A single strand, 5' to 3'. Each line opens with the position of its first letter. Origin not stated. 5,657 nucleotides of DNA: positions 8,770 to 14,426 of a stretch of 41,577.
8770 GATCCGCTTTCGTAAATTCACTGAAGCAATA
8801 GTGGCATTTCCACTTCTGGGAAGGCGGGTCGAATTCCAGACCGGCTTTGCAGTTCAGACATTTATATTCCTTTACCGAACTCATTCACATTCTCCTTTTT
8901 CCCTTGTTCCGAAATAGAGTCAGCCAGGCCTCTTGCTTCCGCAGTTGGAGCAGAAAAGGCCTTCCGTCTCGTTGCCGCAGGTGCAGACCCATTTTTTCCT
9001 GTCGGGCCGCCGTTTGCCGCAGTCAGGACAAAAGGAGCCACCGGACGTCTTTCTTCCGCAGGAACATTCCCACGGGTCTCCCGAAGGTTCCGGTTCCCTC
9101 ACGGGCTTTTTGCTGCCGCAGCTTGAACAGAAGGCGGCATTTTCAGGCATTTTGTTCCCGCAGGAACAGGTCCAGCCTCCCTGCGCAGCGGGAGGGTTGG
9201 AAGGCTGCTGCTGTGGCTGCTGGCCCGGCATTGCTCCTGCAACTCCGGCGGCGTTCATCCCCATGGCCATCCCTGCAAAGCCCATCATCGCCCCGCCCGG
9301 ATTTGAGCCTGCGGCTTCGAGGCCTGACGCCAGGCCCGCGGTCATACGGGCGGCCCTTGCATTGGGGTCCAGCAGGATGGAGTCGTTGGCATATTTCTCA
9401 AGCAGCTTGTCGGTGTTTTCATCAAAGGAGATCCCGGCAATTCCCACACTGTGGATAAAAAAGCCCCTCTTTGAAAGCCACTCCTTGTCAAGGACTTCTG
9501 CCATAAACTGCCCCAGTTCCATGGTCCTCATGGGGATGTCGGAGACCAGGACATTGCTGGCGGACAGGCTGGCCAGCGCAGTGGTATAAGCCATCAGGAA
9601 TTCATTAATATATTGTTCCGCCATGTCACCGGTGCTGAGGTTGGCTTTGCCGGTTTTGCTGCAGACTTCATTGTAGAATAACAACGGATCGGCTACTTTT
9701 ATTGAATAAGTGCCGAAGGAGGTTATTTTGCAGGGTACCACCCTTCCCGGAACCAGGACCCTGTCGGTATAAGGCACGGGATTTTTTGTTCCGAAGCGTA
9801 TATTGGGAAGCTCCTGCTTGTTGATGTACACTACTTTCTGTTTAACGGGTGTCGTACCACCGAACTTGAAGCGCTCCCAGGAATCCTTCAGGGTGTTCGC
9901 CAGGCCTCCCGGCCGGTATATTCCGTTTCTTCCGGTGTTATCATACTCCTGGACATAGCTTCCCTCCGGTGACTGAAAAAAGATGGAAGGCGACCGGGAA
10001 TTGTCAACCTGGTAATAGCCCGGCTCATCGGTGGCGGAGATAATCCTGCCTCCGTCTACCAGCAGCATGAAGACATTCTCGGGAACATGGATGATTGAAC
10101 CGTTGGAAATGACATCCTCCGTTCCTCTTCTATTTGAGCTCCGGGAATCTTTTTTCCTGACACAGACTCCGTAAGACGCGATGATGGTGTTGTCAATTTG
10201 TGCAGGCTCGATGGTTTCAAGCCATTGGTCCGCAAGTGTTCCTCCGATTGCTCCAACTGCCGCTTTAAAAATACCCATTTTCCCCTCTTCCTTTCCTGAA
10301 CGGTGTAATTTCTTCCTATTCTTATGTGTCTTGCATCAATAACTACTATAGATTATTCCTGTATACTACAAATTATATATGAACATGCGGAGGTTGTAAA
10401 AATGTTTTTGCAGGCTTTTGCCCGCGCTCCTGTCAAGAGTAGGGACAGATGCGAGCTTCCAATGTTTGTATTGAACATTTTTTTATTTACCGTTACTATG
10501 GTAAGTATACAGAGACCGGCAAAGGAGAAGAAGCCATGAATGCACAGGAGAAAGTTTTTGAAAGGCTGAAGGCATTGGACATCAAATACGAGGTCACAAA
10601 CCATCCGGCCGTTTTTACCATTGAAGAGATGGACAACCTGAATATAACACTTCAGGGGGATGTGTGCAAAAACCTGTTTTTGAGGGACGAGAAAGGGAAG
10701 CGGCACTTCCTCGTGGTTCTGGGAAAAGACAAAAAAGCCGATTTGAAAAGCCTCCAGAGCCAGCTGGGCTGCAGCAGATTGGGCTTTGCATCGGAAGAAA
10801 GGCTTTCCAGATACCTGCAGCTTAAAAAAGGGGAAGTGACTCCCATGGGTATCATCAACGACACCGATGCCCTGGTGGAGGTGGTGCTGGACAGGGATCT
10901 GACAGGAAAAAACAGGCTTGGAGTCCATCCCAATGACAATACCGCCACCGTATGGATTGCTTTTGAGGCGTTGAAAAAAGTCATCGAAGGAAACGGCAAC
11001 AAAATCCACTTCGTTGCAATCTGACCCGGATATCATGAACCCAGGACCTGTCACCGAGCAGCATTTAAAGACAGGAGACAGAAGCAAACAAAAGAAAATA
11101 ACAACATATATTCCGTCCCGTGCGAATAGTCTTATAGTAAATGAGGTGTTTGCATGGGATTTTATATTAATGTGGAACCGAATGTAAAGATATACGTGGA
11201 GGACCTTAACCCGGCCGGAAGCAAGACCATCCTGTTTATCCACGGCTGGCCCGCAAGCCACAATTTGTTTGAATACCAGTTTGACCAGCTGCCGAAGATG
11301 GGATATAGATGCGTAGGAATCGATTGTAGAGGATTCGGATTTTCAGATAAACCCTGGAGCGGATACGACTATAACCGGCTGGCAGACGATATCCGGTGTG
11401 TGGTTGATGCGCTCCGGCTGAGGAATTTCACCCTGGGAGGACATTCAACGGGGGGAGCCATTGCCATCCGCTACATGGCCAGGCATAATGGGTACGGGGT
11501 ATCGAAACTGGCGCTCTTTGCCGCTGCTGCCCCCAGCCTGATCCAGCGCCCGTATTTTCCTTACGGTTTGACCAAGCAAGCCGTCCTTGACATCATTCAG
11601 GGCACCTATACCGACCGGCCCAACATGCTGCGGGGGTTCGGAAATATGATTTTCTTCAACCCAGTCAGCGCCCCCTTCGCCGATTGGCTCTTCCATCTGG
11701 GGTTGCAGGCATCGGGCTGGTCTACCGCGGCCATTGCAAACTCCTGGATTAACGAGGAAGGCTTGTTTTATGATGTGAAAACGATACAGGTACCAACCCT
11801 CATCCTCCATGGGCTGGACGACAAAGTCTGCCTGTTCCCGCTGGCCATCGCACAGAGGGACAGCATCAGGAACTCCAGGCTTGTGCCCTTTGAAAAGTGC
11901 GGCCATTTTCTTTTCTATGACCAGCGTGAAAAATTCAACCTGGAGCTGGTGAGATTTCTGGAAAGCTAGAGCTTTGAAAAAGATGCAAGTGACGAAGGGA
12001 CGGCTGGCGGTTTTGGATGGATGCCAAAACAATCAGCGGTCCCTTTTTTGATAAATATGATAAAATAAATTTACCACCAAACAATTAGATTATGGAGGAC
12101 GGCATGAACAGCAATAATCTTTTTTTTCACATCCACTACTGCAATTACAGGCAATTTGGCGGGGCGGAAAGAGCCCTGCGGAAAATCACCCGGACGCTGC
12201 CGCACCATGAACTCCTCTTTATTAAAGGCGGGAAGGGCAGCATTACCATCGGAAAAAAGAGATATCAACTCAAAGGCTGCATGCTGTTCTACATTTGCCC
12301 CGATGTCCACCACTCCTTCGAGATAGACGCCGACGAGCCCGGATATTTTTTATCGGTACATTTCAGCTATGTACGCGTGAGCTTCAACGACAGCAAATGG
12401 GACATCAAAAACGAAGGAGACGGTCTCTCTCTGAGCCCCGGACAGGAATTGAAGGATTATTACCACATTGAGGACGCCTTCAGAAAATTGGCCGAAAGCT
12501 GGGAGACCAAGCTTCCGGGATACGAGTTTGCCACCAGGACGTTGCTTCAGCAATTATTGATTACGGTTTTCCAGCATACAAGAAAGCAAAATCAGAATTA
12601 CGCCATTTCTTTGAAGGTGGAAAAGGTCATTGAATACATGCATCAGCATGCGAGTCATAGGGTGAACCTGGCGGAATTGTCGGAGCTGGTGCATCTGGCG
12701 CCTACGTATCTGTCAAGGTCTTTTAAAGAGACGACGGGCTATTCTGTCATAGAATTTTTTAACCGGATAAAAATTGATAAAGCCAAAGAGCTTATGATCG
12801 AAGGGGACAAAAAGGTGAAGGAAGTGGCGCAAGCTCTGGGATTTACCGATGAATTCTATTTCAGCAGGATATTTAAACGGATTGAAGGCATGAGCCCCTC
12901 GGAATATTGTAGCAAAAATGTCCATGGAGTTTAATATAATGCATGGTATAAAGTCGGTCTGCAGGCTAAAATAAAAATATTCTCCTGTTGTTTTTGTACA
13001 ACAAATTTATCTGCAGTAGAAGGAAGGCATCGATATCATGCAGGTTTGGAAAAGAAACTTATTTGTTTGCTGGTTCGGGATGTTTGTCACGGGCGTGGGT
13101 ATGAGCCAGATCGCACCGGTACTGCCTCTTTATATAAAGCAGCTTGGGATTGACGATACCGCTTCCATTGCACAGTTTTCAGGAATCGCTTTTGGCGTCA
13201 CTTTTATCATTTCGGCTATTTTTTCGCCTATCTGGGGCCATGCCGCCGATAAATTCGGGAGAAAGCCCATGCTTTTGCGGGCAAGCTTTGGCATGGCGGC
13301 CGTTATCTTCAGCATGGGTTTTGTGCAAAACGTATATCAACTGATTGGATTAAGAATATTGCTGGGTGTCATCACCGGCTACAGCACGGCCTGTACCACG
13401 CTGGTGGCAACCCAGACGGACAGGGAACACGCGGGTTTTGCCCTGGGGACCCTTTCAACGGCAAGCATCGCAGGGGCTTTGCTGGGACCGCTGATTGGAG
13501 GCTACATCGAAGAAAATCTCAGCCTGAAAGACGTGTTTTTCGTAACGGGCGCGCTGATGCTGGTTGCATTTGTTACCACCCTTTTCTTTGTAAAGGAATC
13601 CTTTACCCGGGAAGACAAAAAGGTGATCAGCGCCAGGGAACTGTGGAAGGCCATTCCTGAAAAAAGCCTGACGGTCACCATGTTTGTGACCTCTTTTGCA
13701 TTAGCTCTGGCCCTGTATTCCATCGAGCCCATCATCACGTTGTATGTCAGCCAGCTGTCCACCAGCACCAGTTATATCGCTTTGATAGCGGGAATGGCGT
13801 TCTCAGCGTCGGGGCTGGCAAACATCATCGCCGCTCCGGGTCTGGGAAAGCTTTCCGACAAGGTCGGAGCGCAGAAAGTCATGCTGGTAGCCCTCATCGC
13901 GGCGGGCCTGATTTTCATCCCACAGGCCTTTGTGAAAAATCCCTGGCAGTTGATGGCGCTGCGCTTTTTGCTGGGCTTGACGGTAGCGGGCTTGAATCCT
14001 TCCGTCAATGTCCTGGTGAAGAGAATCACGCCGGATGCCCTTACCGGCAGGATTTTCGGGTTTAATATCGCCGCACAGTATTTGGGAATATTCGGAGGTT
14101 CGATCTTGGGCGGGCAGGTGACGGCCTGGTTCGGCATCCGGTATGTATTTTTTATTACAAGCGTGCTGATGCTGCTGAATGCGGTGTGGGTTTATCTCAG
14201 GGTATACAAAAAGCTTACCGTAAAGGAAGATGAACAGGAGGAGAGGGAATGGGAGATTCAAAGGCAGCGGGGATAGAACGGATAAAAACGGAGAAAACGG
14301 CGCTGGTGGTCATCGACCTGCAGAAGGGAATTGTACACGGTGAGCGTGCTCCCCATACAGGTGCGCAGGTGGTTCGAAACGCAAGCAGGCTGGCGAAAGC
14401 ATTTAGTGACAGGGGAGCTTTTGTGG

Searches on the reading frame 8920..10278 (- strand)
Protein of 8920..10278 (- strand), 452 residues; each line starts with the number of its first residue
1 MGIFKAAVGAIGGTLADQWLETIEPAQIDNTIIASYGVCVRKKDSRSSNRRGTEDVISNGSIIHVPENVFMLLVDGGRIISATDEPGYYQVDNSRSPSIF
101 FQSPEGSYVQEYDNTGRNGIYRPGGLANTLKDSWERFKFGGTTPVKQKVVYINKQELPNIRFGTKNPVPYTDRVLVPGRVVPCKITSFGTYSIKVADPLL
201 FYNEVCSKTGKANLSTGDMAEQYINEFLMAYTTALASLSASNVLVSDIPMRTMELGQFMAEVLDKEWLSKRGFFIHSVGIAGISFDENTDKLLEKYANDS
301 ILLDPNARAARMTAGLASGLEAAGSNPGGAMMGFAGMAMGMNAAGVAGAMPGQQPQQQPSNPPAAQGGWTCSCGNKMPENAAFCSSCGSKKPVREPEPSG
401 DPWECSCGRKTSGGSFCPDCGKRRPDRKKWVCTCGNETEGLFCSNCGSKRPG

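Call 51: search_protein_families(library=pfam, proteins=[window:8920-10278:-], max_evalue=0.00001)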
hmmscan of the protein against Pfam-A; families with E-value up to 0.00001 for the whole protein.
window:8920-10278:- (452 aa): 1 family
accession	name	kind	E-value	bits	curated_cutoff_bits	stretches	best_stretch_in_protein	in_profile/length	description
PF13421.11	Band_7_1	-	4.8e-17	62.7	24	1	136-297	57-207/211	SPFH domain-Band 7 family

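Call 60: find_homologous_proteins(query=window:8920-10278:-, max_evalue=1e-60)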
Query window:8920-10278:- (452 aa): 2962 proteins with E <= 1e-60 among 8000 candidates; the best 120 are listed.
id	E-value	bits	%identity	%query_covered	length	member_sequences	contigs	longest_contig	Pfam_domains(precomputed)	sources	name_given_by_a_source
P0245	0.0e+0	1053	100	100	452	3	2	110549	PF13421.12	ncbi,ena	-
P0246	1.5e-271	919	87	100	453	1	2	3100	PF13240.12,PF13421.12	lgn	-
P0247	4.9e-247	838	79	100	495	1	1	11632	PF13421.12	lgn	-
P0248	2.6e-241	819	77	100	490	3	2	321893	PF13240.12,PF13421.12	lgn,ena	-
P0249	2.7e-240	816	76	96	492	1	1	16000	PF13421.12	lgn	-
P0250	3.5e-240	815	78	96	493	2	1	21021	PF13240.12,PF12773.14,PF13421.12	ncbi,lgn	-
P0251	1.6e-238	810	76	100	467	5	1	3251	PF13240.12,PF12773.14,PF13421.12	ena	-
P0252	1.6e-237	807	77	96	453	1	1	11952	PF13240.12,PF13421.12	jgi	-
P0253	7.7e-237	804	76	100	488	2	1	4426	PF13421.12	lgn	-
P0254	2.5e-235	799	77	100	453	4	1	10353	PF13421.12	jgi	jgi:membrane protease subunit (stomatin/prohibitin family)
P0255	7.1e-235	798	77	100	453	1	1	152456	PF13421.12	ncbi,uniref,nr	ncbi:SPFH domain-containing protein [Clostridium sp. CS001]|uniref:SPFH domain-containing protein n=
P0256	7.4e-235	798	76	96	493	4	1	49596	PF13240.12,PF13421.12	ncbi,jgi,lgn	jgi:membrane protease subunit (stomatin/prohibitin family)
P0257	2.4e-234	796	73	100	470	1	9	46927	PF13240.12,PF12773.14,PF13421.12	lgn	-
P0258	4.8e-234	795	76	100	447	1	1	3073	PF13421.12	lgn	-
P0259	9.0e-234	794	75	96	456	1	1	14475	PF13240.12,PF13421.12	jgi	jgi:membrane protease subunit (stomatin/prohibitin family)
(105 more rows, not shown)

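Call 61: find_encoding_contigs(protein=P0248, flank=10000, max_places=2)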
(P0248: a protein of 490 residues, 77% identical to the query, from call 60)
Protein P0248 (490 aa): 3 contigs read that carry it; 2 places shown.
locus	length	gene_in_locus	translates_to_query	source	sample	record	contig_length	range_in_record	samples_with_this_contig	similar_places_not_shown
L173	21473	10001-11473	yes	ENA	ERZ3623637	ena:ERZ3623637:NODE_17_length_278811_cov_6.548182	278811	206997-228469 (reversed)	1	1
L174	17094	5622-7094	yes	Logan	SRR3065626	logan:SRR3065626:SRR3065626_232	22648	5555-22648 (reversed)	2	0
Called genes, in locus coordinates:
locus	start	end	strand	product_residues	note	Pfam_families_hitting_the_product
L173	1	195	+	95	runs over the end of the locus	-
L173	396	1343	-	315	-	PF00389:2-Hacid_dh, PF02826:2-Hacid_dh_C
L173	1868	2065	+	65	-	PF08818:DUF1801 (weak)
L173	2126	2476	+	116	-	PF09966:DUF2200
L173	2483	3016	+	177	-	PF21805:Imm5_like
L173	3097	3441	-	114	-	PF00376:MerR, PF13411:MerR_1, PF09278:MerR-DNA-bind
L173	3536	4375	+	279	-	PF01073:3Beta_HSD (faint), PF01370:Epimerase, PF05368:NmrA, PF13460:NAD_binding_10, PF16363:GDP_Man_Dehyd (weak)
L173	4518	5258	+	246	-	PF00376:MerR, PF12728:HTH_17 (faint), PF13411:MerR_1, PF00376:MerR, PF13411:MerR_1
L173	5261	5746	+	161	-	PF21805:Imm5_like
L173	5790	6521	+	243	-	PF19789:DUF6273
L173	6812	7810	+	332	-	PF00144:Beta-lactamase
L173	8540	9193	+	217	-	-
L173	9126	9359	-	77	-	-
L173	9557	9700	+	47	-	-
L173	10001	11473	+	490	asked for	PF13421:Band_7_1, PF13240:Zn_Ribbon_1 (faint)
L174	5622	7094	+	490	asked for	PF13421:Band_7_1, PF13240:Zn_Ribbon_1 (faint)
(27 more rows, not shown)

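Call 62: find_encoding_contigs(protein=P0247, flank=10000, max_places=2)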
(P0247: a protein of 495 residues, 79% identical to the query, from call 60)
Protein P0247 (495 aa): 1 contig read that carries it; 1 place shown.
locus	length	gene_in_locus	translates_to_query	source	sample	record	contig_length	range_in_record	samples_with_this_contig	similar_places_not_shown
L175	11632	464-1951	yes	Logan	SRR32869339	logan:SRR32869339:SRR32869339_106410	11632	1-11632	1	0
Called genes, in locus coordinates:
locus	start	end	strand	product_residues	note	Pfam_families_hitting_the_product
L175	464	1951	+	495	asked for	PF13421:Band_7_1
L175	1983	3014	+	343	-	-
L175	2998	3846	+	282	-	PF04536:TPM_phosphatase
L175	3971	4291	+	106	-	PF01906:YbjQ_1, PF23025:YbjQ_2 (weak)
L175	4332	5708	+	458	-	PF18073:Zn_ribbon_LapB, PF13481:AAA_25, PF03796:DnaB_C, PF06745:ATPase (weak), PF00004:AAA (faint)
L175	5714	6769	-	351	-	PF20511:PMI_typeI_cat, PF21621:MPI_cupin_dom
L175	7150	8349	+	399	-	PF12802:MarR_2 (weak), PF00480:ROK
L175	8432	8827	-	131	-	-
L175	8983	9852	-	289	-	PF02311:AraC_binding, PF07883:Cupin_2, PF00165:HTH_AraC (weak), PF12833:HTH_18, PF00165:HTH_AraC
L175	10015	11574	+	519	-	PF01087:GalP_UDP_transf, PF02744:GalP_UDP_tr_C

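Call 63: find_encoding_contigs(protein=P0246, flank=10000, max_places=2)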
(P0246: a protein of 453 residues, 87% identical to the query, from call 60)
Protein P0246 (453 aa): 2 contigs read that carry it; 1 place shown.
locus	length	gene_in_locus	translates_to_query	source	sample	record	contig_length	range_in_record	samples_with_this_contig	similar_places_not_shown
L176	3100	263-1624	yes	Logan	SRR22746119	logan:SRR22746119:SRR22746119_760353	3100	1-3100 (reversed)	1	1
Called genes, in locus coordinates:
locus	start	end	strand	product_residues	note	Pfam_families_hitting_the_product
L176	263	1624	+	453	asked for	PF13421:Band_7_1, PF13240:Zn_Ribbon_1 (faint)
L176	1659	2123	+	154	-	-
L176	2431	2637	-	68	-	-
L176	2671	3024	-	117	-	PF03862:SpoVAC_SpoVAEB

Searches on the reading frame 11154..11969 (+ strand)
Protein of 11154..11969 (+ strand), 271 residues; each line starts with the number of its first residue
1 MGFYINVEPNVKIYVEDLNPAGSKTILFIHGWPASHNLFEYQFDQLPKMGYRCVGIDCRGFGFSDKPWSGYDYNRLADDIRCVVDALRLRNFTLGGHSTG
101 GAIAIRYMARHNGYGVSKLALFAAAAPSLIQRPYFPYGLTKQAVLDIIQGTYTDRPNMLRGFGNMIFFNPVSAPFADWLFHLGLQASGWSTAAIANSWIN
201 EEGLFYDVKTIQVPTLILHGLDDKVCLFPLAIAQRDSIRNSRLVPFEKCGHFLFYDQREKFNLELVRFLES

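Call 7: search_protein_families(library=pfam, proteins=[window:11154-11969:+])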
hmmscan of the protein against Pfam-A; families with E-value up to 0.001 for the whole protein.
window:11154-11969:+ (271 aa): 4 families
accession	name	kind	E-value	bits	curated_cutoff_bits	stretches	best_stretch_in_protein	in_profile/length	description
PF00561.26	Abhydrolase_1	-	1.1e-27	97.7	25.8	1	25-256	2-243/245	alpha/beta hydrolase fold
PF12697.13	Abhydrolase_6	-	1.1e-21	78.9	26.3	1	26-261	1-214/217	Alpha/beta hydrolase family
PF12146.15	Hydrolase_4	-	3.9e-19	69.3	27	1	24-126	5-111/239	Serine aminopeptidase, S33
PF06342.18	DUF1057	-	0.00058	19.4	21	1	19-106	29-120/297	Alpha/beta hydrolase of unknown function (DUF1057)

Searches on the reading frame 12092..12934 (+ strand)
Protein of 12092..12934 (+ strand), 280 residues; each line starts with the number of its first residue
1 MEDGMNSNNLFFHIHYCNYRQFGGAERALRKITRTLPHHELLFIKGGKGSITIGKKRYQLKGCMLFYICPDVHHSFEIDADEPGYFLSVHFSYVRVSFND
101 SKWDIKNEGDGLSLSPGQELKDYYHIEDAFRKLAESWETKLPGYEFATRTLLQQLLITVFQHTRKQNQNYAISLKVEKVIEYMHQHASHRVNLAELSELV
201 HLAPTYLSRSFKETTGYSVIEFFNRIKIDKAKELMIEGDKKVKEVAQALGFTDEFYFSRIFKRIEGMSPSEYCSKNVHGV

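Call 7: search_protein_families(library=pfam, proteins=[window:12092-12934:+])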
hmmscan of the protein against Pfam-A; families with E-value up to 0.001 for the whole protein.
window:12092-12934:+ (280 aa): 4 families
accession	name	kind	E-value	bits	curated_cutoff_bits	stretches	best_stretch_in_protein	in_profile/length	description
PF12833.13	HTH_18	-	5.9e-21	75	33.6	1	196-272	1-77/80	Helix-turn-helix domain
PF00165.29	HTH_AraC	-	8e-21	74.1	26.6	2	239-272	8-40/42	Bacterial regulatory helix-turn-helix proteins, AraC family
PF02311.25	AraC_binding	-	5.9e-07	29.7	21.1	1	35-155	20-134/135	AraC-like ligand binding domain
PF07883.17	Cupin_2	-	0.00014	22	27.2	1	37-89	17-69/70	Cupin domain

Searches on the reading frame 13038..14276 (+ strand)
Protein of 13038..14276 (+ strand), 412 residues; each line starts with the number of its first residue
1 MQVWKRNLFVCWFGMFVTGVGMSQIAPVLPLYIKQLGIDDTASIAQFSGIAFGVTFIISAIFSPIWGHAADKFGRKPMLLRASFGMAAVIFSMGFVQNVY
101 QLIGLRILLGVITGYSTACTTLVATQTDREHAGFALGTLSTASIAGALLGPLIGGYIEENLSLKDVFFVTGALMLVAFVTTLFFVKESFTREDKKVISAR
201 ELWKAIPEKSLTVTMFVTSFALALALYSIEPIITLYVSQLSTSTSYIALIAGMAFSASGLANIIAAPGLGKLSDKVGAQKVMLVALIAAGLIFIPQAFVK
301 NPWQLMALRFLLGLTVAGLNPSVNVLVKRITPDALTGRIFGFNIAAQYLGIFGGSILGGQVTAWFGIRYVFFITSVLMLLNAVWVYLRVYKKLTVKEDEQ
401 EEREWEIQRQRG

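Call 7: search_protein_families(library=pfam, proteins=[window:13038-14276:+])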
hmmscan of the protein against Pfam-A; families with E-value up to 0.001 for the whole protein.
window:13038-14276:+ (412 aa): 5 families
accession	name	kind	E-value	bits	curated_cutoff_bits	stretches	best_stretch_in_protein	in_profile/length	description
PF07690.21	MFS_1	-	3.6e-59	200.9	33.4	2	12-251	2-244/347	Major Facilitator Superfamily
PF00083.30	Sugar_tr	-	3.1e-15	56.5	22.3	2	47-205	47-213/452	Sugar (and other) transporter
PF12832.13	MFS_1_like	-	1.2e-14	54.6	25.2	1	22-372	15-372/373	MFS_1 like family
PF05977.19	MFS_3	-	2.2e-11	43.3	27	2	220-392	228-397/524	Transmembrane secretion effector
PF03092.22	BT1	-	2.4e-06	27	22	1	140-197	130-187/432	BT1 family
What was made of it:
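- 12092..14839 (+): AraC regulator (12092-12934), MFS transporter (13038-14276) and isochorismatase-family hydrolase (14249-14839). This is a three-gene module. Pfam hits (call 7).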
